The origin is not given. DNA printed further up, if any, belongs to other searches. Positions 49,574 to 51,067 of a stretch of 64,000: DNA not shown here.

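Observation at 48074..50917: Tandem paralogous membrane-anchored LuxR/GerE-HTH proteins carrying a Kelch-propeller or a LysM-LysM-M23 peptidase ectodomain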

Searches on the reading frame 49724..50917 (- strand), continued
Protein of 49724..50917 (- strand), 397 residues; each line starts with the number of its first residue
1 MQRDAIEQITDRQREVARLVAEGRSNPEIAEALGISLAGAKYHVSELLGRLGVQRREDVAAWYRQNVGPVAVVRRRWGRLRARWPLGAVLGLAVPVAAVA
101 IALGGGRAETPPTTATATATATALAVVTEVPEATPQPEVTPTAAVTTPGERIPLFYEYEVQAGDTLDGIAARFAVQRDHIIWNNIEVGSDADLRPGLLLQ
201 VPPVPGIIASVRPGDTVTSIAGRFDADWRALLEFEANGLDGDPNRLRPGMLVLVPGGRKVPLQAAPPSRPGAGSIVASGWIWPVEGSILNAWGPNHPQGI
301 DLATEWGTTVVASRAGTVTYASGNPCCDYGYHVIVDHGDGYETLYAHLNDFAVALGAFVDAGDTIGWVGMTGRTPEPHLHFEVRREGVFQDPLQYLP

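Call 28: find_encoding_contigs(protein=P0015, flank=10000, max_places=3)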
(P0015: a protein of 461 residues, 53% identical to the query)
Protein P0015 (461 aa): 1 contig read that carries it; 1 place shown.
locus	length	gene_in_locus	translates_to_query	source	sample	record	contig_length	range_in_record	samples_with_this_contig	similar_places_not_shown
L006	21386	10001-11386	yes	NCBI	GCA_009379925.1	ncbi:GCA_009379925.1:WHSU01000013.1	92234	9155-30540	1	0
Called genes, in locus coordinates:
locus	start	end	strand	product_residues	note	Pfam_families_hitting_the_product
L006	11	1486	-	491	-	PF00413:Peptidase_M10 (weak), PF22352:K319L-like_PKD (weak)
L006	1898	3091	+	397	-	-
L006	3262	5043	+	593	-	PF00496:SBP_bac_5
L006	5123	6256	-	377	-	PF08240:ADH_N, PF00107:ADH_zinc_N, PF13602:ADH_zinc_N_2 (weak)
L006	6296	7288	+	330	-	PF02126:PTE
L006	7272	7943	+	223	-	PF25205:DUF7835 (faint), PF13643:DUF4145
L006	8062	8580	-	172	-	PF13845:Septum_form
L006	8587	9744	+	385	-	PF09587:PGA_cap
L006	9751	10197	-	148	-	PF02311:AraC_binding, PF07883:Cupin_2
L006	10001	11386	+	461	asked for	PF00196:GerE, PF23473:LysM3_LYK4_5 (faint), PF01476:LysM (faint), PF01551:Peptidase_M23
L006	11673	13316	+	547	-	PF00528:BPD_transp_1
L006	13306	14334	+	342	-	PF00005:ABC_tran, PF13304:AAA_21 (weak), PF08402:TOBE_2 (weak)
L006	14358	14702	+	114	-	PF02617:ClpS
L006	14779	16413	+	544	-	PF17874:TPR_MalT (weak), PF00196:GerE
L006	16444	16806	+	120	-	PF06108:DUF952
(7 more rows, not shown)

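Call 29: search_solved_structures(query=window:49724-50917:-, show_alignments=4, max_evalue=0.00001)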
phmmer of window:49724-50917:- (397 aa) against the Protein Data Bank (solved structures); distinct sequences matched with E-value up to 0.00001: 47.
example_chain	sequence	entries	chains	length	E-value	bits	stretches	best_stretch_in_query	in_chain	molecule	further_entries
6muk_A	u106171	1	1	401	1.5e-18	70.4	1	288-393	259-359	Peptidase M23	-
3slu_A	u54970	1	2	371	2.5e-18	69.7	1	288-393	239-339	M23 peptidase domain protein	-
7qrl_C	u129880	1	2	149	4.8e-18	68.7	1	269-391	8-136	DipM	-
7qrl_A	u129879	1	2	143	7.6e-18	68.1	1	270-391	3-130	DipM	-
9gy1_A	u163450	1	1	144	1.9e-15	60.2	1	281-395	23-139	Peptidase, M23 family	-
5j1l_A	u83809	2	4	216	3.1e-15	59.5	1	295-385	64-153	ToxR-activated gene (TagE)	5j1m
4bh5_A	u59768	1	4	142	1.1e-11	47.7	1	276-395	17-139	MUREIN HYDROLASE ACTIVATOR ENVC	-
2hsi_A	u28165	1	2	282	1.3e-11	47.6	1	294-393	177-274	Putative peptidase M23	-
8c0j_B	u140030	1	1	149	1.4e-11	47.4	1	266-395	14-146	Murein hydrolase activator EnvC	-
5kvp_A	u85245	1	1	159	2e-11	47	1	294-383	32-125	Zoocin A endopeptidase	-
6jmx_A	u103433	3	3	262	3.4e-11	46.2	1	295-396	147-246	Peptidase M23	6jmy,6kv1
6ue4_A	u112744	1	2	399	4.2e-11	45.9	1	298-384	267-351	ShyA endopeptidase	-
6u2a_A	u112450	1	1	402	4.3e-11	45.8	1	298-384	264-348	ShyA endopeptidase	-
6tpi_A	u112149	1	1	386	7.6e-11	45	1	269-395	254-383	Murein hydrolase activator EnvC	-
3uz0_B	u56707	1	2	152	8.5e-11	44.9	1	298-395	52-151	Stage II sporulation protein Q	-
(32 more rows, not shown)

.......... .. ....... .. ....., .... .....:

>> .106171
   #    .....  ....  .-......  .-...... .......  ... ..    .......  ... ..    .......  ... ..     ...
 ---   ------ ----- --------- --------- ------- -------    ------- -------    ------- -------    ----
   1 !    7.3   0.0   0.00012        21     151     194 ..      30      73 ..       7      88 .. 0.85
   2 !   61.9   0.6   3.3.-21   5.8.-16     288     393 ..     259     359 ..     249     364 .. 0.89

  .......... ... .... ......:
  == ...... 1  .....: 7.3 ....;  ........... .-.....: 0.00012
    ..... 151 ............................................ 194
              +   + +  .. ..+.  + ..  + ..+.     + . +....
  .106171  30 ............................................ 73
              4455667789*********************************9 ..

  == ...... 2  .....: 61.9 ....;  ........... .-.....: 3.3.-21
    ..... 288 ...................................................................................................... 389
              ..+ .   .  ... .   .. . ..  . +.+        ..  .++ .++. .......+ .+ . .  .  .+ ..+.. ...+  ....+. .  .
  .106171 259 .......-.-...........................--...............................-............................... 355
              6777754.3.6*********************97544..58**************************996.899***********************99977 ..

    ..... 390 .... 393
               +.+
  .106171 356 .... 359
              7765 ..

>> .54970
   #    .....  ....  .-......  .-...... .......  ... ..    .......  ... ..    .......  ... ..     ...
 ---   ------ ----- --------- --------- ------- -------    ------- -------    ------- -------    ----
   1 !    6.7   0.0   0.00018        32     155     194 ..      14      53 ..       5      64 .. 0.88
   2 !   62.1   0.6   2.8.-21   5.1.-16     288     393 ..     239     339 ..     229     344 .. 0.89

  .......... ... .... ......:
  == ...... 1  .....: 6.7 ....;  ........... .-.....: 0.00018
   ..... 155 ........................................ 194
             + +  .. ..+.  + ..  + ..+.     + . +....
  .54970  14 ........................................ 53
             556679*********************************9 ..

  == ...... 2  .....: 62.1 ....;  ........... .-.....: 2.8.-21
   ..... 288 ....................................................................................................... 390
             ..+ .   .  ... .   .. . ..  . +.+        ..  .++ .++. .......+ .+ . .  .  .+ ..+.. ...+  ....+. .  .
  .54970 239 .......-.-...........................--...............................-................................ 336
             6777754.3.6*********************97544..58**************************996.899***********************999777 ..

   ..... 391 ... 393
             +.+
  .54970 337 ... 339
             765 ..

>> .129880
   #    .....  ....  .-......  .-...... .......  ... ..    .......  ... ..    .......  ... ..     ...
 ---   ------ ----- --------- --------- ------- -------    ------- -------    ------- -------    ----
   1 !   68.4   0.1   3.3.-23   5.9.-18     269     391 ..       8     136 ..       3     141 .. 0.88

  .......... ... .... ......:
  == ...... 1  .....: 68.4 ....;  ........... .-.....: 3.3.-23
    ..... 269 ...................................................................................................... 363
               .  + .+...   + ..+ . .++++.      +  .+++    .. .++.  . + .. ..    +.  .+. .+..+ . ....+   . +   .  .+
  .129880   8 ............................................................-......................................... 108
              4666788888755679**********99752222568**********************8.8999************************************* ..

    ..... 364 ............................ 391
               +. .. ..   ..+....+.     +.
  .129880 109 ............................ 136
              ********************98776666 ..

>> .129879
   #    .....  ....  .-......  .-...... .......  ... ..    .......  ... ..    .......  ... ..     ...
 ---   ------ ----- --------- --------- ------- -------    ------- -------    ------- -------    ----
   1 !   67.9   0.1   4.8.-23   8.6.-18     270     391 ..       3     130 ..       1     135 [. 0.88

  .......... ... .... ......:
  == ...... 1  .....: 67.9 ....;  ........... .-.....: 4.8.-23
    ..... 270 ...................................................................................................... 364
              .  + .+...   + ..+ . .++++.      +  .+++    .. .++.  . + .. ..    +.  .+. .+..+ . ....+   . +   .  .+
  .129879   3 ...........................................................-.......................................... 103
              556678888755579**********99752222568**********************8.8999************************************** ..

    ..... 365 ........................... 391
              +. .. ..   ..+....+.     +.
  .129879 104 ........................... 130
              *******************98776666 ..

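Call 56: predict_structure(alignment_id=A1)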
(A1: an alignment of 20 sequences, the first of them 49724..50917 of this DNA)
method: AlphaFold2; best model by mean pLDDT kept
length: 397 residues; sequences in the alignment: 20
mean_pLDDT: 79.9   pTM: 0.42
mean pLDDT of the five models: 79.9, 78.6, 77.0, 75.8, 74.2
residues with pLDDT >= 90: 245; 70-90: 48; 50-70: 11; < 50: 93
segments of 3 or more residues with pLDDT < 50: 1-4, 74-98, 100-146, 262-277
pLDDT, mean of each block of 10 residues (from residue 1): 63 93 93 92 93 93 86 49 42 45 41 36 35 39 50 94 98 96 93 97 95 87 92 95 93 91 42 54 94 91 94 96 88 96 97 93 95 90 96 90
secondary structure, 60 per line:
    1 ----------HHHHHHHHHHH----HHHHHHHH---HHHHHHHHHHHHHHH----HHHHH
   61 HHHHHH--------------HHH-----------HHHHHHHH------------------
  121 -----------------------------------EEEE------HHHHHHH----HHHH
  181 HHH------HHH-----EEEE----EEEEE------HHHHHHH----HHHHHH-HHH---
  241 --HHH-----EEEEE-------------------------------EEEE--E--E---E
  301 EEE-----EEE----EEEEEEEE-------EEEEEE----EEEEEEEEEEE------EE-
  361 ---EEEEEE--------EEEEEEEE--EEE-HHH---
elements in order: H11-21 H26-33 H37-51 H56-66 H95-102 E156-159 H166-172 H177-183 E198-201 E206-210 H217-223 H228-233 E251-255 E287-290 E300-303 E309-311 E316-323 E331-336 E341-351 E364-369 E378-385 E388-390

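Call 73: search_protein_families(library=pfam, proteins=[P0076, P0018, P0027], max_evalue=0.001)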
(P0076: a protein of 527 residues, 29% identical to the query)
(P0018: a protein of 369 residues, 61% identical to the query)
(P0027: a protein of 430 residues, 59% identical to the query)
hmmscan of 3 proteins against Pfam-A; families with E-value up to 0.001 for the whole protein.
P0076 (527 aa): 7 families
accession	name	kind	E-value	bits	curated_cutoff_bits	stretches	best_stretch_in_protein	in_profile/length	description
PF01551.29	Peptidase_M23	-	5.4e-33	113.5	28.7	1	426-522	2-96/96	Peptidase family M23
PF01476.26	LysM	-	1.3e-28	99.1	20.9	2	239-282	1-43/43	LysM domain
PF23473.1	LysM3_LYK4_5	-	3.4e-12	46.7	29.3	1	238-275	4-40/48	LYK4/5 LysM3 domain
PF12844.13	HTH_19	-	1.8e-05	25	30.2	0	245-265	42-62/64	Helix-turn-helix domain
PF23472.1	LysM2_CERK1_LYK3_4_5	-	0.00034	20.9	27.4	0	238-282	7-54/56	LYK3/4/5 LysM2 domain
PF23577.1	LysM_RLK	-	0.00044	20.6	27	0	239-266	3-29/44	LysM domain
PF01381.28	HTH_3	-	0.00066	20.1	23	0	244-261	38-55/55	Helix-turn-helix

P0018 (369 aa): 3 families
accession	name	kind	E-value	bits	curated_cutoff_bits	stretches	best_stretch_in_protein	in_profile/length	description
PF01551.29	Peptidase_M23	-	3.7e-31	107.6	28.7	1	271-364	5-96/96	Peptidase family M23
PF01476.26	LysM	-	5e-13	49.2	20.9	1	126-171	1-43/43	LysM domain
PF23473.1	LysM3_LYK4_5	-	1.5e-08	35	29.3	1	126-152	5-31/48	LYK4/5 LysM3 domain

P0027 (430 aa): 5 families
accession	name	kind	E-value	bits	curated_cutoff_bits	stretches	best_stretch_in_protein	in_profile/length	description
PF00196.25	GerE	-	8.1e-12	45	23.5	1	17-70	2-55/57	Bacterial regulatory proteins, luxR family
PF01476.26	LysM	-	4.4e-08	33.4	20.9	0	313-341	1-30/43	LysM domain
PF13384.12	HTH_23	-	2.9e-05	24.2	24.6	0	21-45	6-30/50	Homeodomain-like domain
PF23473.1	LysM3_LYK4_5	-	3.1e-05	24.4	29.3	0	378-420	9-47/48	LYK4/5 LysM3 domain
PF23577.1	LysM_RLK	-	0.00024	21.5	27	0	313-343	3-33/44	LysM domain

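Call 80: fold_search(model_id=the predicted structure, library=pdb)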
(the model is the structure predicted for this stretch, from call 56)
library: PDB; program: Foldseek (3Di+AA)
matches with E <= 10: 752; with E <= 0.001: 93
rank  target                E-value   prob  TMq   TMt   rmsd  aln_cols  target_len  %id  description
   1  7qrl_C                4.5e-13  1.00  0.28  0.73   7.5       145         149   35  LytM domain of DipM, a coordinator of a complex net of autolysins in Caulobacter crescentus (released 2023-06-21)
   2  6ue4_A                5.7e-13  1.00  0.26  0.29  19.4       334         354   20  ShyA Endopeptidase from Vibrio cholerae (Closed form) (released 2020-05-27)
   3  7qrl_A                1.2e-12  1.00  0.28  0.76   7.9       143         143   34  LytM domain of DipM, a coordinator of a complex net of autolysins in Caulobacter crescentus (released 2023-06-21)
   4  6ue4_B                1.5e-12  1.00  0.27  0.31  19.4       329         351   21  ShyA Endopeptidase from Vibrio cholerae (Closed form) (released 2020-05-27)
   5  5j1l_C                1.0e-11  1.00  0.28  0.67   1.9       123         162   37  Crystal structure of Csd1-Csd2 dimer I (released 2016-10-19)
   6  3slu_B                1.7e-11  1.00  0.28  0.31  20.3       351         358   20  Crystal structure of NMB0315 (released 2012-02-01)
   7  5j1l_B                2.0e-11  1.00  0.27  0.58   2.2       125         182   30  Crystal structure of Csd1-Csd2 dimer I (released 2016-10-19)
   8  2gu1                  2.0e-11  1.00  0.27  0.33  19.2       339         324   18  Crystal structure of a zinc containing peptidase from vibrio cholerae (released 2006-07-04)
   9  5j1l_D                2.8e-11  1.00  0.28  0.62   2.6       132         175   30  Crystal structure of Csd1-Csd2 dimer I (released 2016-10-19)
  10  5j1k                  3.0e-11  1.00  0.28  0.60   2.6       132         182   30  Crystal structure of Csd2-Csd2 dimer (released 2016-10-19)
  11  6u2a                  3.0e-11  1.00  0.26  0.29  22.3       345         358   20  ShyA endopeptidase from Vibrio cholera (open form) (released 2020-05-27)
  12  9gy1                  3.2e-11  1.00  0.28  0.80   5.3       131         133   36  High resolution crystal structure of StM23 peptidoglycan hydrolase (released 2025-06-04)
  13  4bh5_A                3.9e-11  1.00  0.28  0.82   3.6       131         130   33  LytM domain of EnvC, an activator of cell wall amidases in Escherichia coli (released 2013-07-03)
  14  6muk                  3.9e-11  1.00  0.28  0.30  19.8       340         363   23  1.93 Angstrom Resolution Crystal Structure of Peptidase M23 from Neisseria gonorrhoeae. (released 2018-10-31)
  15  5j1m_B                6.2e-11  1.00  0.28  0.61   2.6       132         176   30  Crystal structure of Csd1-Csd2 dimer II (released 2016-10-19)
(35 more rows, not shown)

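Call 81: find_encoding_contigs(protein=P0018, flank=5000, max_places=2)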
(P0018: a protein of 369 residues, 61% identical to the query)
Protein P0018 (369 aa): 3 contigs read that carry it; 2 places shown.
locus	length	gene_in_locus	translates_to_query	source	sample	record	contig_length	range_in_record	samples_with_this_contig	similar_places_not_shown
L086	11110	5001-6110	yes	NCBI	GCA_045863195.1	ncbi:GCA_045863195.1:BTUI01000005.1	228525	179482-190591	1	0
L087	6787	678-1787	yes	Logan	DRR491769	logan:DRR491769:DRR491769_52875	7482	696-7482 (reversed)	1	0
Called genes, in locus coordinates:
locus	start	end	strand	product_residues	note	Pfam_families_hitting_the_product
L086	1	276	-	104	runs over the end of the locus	-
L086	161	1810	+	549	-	PF06418:CTP_synth_N, PF00117:GATase, PF07722:Peptidase_C26 (weak)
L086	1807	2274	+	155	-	PF10027:DUF2269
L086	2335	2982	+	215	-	PF00923:TAL_FSA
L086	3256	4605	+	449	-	PF07498:Rho_N, PF07497:Rho_RNA_bind, PF00006:ATP-synt_ab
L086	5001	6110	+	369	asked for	PF01476:LysM, PF23473:LysM3_LYK4_5 (faint), PF01551:Peptidase_M23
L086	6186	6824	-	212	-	PF13483:Lactamase_B_3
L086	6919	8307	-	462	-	PF00109:ketoacyl-synt, PF02801:Ketoacyl-synt_C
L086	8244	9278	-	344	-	PF00108:Thiolase_N, PF08545:ACP_syn_III, PF08541:ACP_syn_III_C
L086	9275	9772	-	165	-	PF04542:Sigma70_r2, PF08281:Sigma70_r4_2, PF04545:Sigma70_r4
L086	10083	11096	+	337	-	PF01628:HrcA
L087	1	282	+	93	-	?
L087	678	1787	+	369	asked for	PF01476:LysM, PF23473:LysM3_LYK4_5 (faint), PF01551:Peptidase_M23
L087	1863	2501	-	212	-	PF13483:Lactamase_B_3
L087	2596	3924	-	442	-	PF00109:ketoacyl-synt, PF02801:Ketoacyl-synt_C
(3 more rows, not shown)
